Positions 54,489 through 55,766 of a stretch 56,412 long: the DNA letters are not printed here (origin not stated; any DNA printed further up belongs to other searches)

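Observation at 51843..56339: MinD/ParA ATPase embedded in a four-gene cell-surface module: candidate positioning system for a surface structure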

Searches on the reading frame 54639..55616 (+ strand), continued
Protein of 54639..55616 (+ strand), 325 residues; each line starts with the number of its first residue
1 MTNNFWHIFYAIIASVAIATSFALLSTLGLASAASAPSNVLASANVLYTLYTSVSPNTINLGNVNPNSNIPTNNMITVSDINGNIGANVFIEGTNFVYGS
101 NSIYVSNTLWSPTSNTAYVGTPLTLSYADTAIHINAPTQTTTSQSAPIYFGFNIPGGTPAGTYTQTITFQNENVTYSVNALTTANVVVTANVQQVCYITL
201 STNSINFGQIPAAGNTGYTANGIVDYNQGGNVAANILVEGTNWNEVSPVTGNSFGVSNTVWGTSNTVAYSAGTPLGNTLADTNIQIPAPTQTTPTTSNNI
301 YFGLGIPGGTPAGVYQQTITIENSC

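Call 40: find_encoding_contigs(protein=P0041, flank=10000, max_places=1)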
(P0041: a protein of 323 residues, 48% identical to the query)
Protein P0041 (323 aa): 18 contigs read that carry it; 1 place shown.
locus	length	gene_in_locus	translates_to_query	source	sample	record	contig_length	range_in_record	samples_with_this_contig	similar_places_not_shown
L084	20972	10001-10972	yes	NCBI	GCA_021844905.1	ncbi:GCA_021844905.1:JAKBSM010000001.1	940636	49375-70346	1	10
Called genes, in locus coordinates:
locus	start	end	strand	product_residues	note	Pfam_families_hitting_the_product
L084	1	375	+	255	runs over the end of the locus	PF01656:CbiA, PF06564:CBP_BcsQ (faint), PF09140:MipZ (weak), PF10609:ParA, PF13614:AAA_31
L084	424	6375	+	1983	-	-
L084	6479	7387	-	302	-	PF01828:Peptidase_A4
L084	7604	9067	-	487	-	PF13385:Laminin_G_3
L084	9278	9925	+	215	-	-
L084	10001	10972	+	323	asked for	-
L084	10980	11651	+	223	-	-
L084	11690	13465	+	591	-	-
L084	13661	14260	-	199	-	-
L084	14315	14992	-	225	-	PF00730:HhH-GPD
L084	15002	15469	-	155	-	PF03946:Ribosomal_L11_N, PF00298:Ribosomal_L11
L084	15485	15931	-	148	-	PF03439:Spt5-NGN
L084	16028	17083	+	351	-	PF18093:Trm5_N (weak), PF25133:TYW2_N_2, PF02475:TRM5-TYW2_MTfase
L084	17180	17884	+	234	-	PF02616:SMC_ScpA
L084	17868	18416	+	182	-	PF04079:SMC_ScpB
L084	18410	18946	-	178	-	PF01923:Cob_adeno_trans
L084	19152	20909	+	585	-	PF00009:GTP_EFTU, PF01926:MMR_HSR1, PF03029:ATP_bind_1 (faint), PF03144:GTP_EFTU_D2 (faint), PF11987:IF-2, PF14578:GTP_EFTU_D4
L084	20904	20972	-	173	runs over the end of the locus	PF01381:HTH_3, PF12844:HTH_19 (faint), PF13560:HTH_31, PF00571:CBS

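Call 51: search_protein_families(library=pfam, proteins=[L007:11461-15477:+, L005:2552-6973:+, L010:188-4462:+, L024:5075-9862:+, L056:6302-10390:+, L084:424-6372:+], max_evalue=0.01)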
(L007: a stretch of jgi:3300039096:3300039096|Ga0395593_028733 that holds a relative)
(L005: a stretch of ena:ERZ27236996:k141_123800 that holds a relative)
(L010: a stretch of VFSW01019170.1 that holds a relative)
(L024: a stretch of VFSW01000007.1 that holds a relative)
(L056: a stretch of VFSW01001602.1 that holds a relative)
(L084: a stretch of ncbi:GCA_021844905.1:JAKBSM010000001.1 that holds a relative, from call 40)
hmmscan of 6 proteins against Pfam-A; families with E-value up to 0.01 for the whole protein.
L007:11461-15477:+ (1339 aa): 0 families

L005:2552-6973:+ (1474 aa): 0 families

L010:188-4462:+ (1425 aa): 0 families

L024:5075-9862:+ (1596 aa): 1 family
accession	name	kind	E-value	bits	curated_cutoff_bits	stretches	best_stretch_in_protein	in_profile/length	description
PF10102.14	DUF2341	-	0.0033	18.3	23.4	0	1186-1236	6-56/84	Domain of unknown function (DUF2341)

L056:6302-10390:+ (1363 aa): 2 families
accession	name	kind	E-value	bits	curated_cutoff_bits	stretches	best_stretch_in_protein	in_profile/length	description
PF10102.14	DUF2341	-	0.0028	18.5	23.4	0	969-1014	9-56/84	Domain of unknown function (DUF2341)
PF03629.24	SASA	-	0.0053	16.8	24.8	0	661-715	46-99/226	Carbohydrate esterase, sialic acid-specific acetylesterase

L084:424-6372:+ (1983 aa): 0 families

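Call 74: search_protein_representatives(alignment_id=A1)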
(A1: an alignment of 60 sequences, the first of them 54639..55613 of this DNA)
Query: 60 sequences, 323 profile positions. Proteins with E-value up to 0.001 (for the whole library): 819; up to 1e-10: 288; up to 1e-30: 97. The best 150 are listed.
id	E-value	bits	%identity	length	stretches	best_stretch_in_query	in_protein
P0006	1.3e-132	458.3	-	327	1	9-323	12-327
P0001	7.3e-118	409.8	-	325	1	6-323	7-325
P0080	2.3e-103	362.2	-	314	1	7-323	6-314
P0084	9.3e-103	360.2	-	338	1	8-323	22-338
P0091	1.1e-101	356.6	-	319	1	4-323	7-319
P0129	1.7e-100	352.7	-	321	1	6-323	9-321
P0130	4.3e-99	348.1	-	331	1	11-323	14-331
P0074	1.3e-96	340.0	-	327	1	1-323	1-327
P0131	4.0e-95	335.1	-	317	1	9-323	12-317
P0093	1.9e-92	326.3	-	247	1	69-323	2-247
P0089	1.6e-91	323.3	-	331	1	8-323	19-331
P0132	1.7e-88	313.3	-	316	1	6-323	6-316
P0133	9.2e-88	310.9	-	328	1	1-256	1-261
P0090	3.0e-87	309.2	-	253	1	64-323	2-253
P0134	5.6e-80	285.3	-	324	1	6-323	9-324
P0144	6.6e-63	229.2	-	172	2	181-323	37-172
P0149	1.2e-56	208.6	-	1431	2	181-323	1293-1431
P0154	2.2e-46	174.9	-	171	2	180-323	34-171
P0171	1.6e-36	142.5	-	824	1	32-323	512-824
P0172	3.1e-36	141.6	-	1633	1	195-323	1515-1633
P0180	5.0e-35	137.6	-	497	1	36-323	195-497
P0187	9.9e-33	130.0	-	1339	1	101-323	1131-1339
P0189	1.7e-32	129.3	-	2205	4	194-323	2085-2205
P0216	4.3e-30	121.4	-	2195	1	188-323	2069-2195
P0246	8.3e-27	110.6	-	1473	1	37-323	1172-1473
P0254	8.4e-26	107.3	-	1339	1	110-323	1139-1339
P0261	3.0e-24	102.2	-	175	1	8-172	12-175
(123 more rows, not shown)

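Call 75: search_protein_families(library=pfam, alignment_id=A1, max_evalue=0.05)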
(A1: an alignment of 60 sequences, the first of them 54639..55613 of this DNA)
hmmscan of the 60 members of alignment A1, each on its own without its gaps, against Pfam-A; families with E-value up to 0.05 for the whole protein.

A. member 1, window:54639-55613:+ (325 aa): 2 families
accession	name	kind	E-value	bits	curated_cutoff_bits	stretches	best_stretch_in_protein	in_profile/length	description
PF22680.2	Glyco_hydro_123_N_2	-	3.9e-06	27.2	27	1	126-170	97-141/142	Glycoside hydrolase 123 N-terminal domain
PF05229.21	SCPU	-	0.0034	18.2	22.4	0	128-168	107-136/138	Spore Coat Protein U domain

B. families by the number of members that match (of 60 scanned): 10 families
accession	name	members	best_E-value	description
PF22680.2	Glyco_hydro_123_N_2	44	3.4e-07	Glycoside hydrolase 123 N-terminal domain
PF05229.21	SCPU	3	0.0034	Spore Coat Protein U domain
PF10633.15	NPCBM_assoc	2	0.022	NPCBM-associated, NEW3 domain of alpha-galactosidase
PF07419.17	PilM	1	0.01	PilM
PF19747.4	DUF6234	1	0.01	Family of unknown function (DUF6234)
PF22021.2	RbmA-like_FnIII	1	0.019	RbmA-like, FnIII domain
PF22408.1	PsV_CP_C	1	0.029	PsV, capsid protein, C-terminal domain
PF13624.11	SurA_N_3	1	0.031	SurA-like N-terminal domain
PF13662.12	Toprim_4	1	0.034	Toprim domain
PF14173.11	ComGG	1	0.046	ComG operon protein 7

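Call 80: search_solved_structures(query=A1, max_evalue=10)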
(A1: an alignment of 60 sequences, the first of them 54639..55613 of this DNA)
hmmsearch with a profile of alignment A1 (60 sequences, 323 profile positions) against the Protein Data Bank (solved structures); distinct sequences matched with E-value up to 10: 3.
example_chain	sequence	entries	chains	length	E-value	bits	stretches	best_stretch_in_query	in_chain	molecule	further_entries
2b9k_A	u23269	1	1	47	0.13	14.6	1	226-248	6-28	Antimicrobial peptide LCI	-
5l7v_A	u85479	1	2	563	0.43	12.9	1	131-174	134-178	glycoside hydrolase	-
5l7r_A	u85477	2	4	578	0.45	12.8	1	131-174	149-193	glycoside hydrolase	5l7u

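Call 83: list_cluster_members(proteins=[P0149, P0172, P0189, P0216, P0144, P0154, P0171, P0180, P0246, P0261])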
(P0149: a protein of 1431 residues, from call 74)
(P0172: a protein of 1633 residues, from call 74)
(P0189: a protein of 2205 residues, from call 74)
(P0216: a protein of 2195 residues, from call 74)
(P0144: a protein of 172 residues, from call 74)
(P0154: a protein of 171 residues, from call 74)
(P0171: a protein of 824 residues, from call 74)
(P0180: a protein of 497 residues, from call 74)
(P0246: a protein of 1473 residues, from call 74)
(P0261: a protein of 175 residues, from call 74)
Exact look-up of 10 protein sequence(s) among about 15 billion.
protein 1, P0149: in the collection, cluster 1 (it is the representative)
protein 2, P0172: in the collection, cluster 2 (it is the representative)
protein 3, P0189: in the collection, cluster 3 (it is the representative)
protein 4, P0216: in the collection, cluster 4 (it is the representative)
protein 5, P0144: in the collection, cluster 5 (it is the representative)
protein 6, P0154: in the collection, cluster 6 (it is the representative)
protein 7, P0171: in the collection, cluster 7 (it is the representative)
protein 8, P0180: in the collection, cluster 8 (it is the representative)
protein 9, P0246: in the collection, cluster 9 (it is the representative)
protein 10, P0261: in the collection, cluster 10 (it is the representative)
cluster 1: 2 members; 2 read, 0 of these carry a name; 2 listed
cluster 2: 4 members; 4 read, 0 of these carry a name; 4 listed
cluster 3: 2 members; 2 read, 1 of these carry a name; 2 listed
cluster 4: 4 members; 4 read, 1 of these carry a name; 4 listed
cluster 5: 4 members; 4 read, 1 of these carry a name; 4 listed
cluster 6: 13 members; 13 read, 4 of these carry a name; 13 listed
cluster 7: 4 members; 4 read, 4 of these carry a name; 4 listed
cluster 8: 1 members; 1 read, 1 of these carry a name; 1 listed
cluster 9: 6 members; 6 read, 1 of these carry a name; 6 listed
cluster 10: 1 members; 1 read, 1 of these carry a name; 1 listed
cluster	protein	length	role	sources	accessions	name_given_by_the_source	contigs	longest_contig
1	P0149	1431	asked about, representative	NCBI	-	-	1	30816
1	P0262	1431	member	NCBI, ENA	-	-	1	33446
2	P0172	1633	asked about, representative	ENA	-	-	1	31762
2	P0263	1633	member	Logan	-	-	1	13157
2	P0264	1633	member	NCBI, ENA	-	-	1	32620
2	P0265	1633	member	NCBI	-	-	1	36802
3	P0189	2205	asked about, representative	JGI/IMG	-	PGF-pre-PGF domain-containing protein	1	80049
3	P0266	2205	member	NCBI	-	-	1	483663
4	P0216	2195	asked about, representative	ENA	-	-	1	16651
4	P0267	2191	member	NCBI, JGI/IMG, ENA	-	hypothetical protein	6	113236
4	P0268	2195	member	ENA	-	-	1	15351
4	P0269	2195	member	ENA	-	-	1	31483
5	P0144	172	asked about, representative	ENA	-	-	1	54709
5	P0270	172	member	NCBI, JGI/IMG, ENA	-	hypothetical protein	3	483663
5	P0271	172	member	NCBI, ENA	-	-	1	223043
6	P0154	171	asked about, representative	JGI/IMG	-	hypothetical protein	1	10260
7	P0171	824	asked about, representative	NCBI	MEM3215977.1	MAG: hypothetical protein QXS17_03615, partial [Candidatus Micrarchaeaceae archaeon]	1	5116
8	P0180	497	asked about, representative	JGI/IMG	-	hypothetical protein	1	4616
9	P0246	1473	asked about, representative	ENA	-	-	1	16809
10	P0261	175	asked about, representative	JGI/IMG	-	hypothetical protein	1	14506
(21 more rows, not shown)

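Call 84: search_protein_families(library=ncbifam, proteins=[L007:11461-15477:+, L005:2552-6973:+, L010:188-4462:+, L024:5075-9862:+, L056:6302-10390:+], max_evalue=0.01)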
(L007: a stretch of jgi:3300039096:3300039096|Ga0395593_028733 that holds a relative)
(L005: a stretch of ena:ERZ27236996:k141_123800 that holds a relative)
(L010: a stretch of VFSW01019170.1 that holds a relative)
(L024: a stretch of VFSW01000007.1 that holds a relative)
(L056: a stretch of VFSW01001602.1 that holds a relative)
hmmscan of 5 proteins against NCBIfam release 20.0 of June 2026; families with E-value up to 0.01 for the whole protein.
L007:11461-15477:+ (1339 aa): 1 family
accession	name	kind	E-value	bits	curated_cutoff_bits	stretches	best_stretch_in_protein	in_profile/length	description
TIGR04213.1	PGF_pre_PGF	domain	1.5e-17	64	28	2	711-832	28-151/153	PGF-pre-PGF domain-containing protein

L005:2552-6973:+ (1474 aa): 0 families

L010:188-4462:+ (1425 aa): 0 families

L024:5075-9862:+ (1596 aa): 2 families
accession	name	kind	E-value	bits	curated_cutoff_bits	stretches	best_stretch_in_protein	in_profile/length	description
TIGR04213.1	PGF_pre_PGF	domain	8e-11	42.2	28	1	338-424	65-152/153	PGF-pre-PGF domain-containing protein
NF047640.1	gliding_AgmC_N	equivalog_domain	6e-05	22.2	275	1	987-1150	236-397/412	adventurous gliding motility protein AgmC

L056:6302-10390:+ (1363 aa): 0 families

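Call 91: search_protein_families(library=pfam, proteins=[L024:11812-12855:-, L024:14298-14927:+, L024:14914-15894:+, L024:17739-19040:+, L024:13744-14313:+, L027:3506-4234:+, L050:470-1882:+, L007:17462-18025:-], max_evalue=0.001)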
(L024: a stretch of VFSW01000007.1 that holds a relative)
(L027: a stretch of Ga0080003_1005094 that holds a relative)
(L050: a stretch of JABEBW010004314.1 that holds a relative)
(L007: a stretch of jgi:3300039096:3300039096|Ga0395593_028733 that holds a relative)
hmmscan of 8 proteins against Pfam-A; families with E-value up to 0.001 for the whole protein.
L024:11812-12855:- (347 aa): 3 families
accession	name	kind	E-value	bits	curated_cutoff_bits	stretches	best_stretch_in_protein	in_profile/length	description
PF00091.31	Tubulin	-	1.8e-42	146.2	33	1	23-183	1-189/190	Tubulin/FtsZ family, GTPase domain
PF12327.13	FtsZ_C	-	7.8e-31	106.7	27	1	231-324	1-94/95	FtsZ family, C-terminal domain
PF00899.27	ThiF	-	0.00019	21.1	28.1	1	18-51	17-50/238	ThiF family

L024:14298-14927:+ (210 aa): 1 family
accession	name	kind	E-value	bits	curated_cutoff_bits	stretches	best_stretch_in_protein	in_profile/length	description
PF00252.24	Ribosomal_L16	-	1.2e-22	80.7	27.9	1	52-201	3-131/132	Ribosomal protein L16p/L10e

L024:14914-15894:+ (327 aa): 1 family
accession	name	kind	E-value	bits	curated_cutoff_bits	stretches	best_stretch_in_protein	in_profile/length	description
PF01866.22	Diphthamide_syn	-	4.4e-70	236.9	33.2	1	27-317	1-293/302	Putative diphthamide synthesis protein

L024:17739-19040:+ (434 aa): 2 families
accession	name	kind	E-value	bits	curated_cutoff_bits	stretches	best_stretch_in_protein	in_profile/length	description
PF00208.27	ELFV_dehydrog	-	3.7e-74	249.9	23.4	1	193-432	2-241/241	Glutamate/Leucine/Phenylalanine/Valine dehydrogenase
PF02812.23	ELFV_dehydrog_N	-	1.8e-59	199.5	25.3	1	46-173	1-128/129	Glu/Leu/Phe/Val dehydrogenase, dimerisation domain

L024:13744-14313:+ (189 aa): 2 families
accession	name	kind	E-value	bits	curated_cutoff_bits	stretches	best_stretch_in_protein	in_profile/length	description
PF03358.20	FMN_red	-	9.4e-40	136.1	24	1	13-154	2-149/152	NADPH-dependent FMN reductase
PF02525.22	Flavodoxin_2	-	5e-10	39.8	27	1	13-124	2-137/198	Flavodoxin-like fold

L027:3506-4234:+ (243 aa): 1 family
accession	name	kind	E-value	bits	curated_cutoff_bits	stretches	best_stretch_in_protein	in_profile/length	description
PF00091.31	Tubulin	-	4.7e-24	86.2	33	1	8-193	3-188/190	Tubulin/FtsZ family, GTPase domain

L050:470-1882:+ (471 aa): 5 families
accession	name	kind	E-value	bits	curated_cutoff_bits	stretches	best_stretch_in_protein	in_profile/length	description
PF01637.24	ATPase_2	-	4.2e-30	105.7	33.2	1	12-213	1-223/225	ATPase domain predominantly from Archaea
PF03008.20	DUF234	-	7e-23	81.4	22.5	1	323-410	1-93/100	Archaea bacterial proteins of unknown function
PF13173.12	AAA_14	-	2.1e-07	31.4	27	1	32-187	3-127/129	AAA domain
PF13401.12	AAA_22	-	9.2e-06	26.4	27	1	30-150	4-121/130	AAA domain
PF13191.12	AAA_16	-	0.00085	20.3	32.6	0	12-107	2-103/167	AAA ATPase domain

L007:17462-18025:- (187 aa): 0 families

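Call 92: find_encoding_contigs(protein=P0045, flank=10000, max_places=1)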
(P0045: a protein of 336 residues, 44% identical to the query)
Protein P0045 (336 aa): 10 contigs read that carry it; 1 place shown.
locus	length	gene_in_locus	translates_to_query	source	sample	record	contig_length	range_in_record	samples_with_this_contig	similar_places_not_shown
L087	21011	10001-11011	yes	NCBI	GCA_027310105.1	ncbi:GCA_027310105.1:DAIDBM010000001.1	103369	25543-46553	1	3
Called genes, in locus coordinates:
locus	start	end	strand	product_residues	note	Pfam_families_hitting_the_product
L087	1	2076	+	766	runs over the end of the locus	PF02463:SMC_N, PF13175:AAA_15 (faint), PF13476:AAA_23, PF13555:AAA_29 (weak), PF04423:Rad50_zn_hook (weak)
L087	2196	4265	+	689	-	-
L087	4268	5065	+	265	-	PF01656:CbiA, PF02374:ArsA_ATPase (weak), PF06564:CBP_BcsQ, PF10609:ParA, PF13614:AAA_31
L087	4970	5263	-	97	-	-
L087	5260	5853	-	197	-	-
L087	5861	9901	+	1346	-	-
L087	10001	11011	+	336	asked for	-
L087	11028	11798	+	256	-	-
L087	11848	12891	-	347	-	PF00091:Tubulin, PF12327:FtsZ_C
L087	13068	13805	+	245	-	PF10609:ParA, PF13614:AAA_31, PF00142:Fer4_NifH (faint), PF01656:CbiA, PF06564:CBP_BcsQ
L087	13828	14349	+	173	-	PF02525:Flavodoxin_2, PF03358:FMN_red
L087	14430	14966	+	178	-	PF00252:Ribosomal_L16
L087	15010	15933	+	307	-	PF01866:Diphthamide_syn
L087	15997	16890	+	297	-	PF13385:Laminin_G_3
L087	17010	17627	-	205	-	-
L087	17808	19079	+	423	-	PF02812:ELFV_dehydrog_N, PF00208:ELFV_dehydrog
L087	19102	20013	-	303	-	PF13385:Laminin_G_3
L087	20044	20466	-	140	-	-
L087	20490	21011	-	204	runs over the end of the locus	-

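Call 93: find_encoding_contigs(protein=P0063, flank=10000, max_places=1)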
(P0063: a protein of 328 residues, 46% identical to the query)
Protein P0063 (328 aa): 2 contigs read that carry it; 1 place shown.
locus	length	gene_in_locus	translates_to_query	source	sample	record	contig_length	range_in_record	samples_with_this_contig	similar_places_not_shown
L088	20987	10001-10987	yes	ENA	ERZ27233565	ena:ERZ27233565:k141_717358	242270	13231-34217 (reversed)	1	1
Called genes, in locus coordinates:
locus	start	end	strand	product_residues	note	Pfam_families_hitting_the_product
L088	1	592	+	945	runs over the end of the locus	PF12775:AAA_7 (faint), PF05496:RuvB_N (faint), PF05673:DUF815 (faint), PF25199:nSTAND_NTPase5 (faint), PF00004:AAA, PF00910:RNA_helicase (faint), PF00004:AAA, PF17862:AAA_lid_3, +10 more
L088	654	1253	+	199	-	PF13489:Methyltransf_23 (weak), PF13847:Methyltransf_31, PF13649:Methyltransf_25 (faint)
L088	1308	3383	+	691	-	-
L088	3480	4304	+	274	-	PF01656:CbiA, PF02374:ArsA_ATPase (weak), PF06564:CBP_BcsQ, PF09140:MipZ (weak), PF10609:ParA, PF13614:AAA_31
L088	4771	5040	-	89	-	-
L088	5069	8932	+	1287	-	-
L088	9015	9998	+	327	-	-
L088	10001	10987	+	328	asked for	-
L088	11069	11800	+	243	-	-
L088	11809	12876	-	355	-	PF01047:MarR (faint), PF08279:HTH_11 (faint), PF08280:HTH_Mga (faint), PF13404:HTH_AsnC-type, PF13412:HTH_24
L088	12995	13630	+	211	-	-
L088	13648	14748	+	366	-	PF04127:DFP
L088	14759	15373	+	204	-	PF13489:Methyltransf_23, PF13847:Methyltransf_31 (weak), PF08241:Methyltransf_11 (weak), PF08242:Methyltransf_12 (faint), PF13649:Methyltransf_25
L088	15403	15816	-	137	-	PF08915:tRNA-Thr_ED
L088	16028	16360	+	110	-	-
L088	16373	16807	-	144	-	-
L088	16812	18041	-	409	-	PF00155:Aminotran_1_2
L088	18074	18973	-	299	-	PF04055:Radical_SAM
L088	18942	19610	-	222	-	PF01902:Diphthami_syn_2_N, PF28410:Diphthami_syn_2_C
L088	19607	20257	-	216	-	PF00730:HhH-GPD, PF00633:HHH (weak)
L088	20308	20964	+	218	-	PF00730:HhH-GPD, PF00633:HHH (weak)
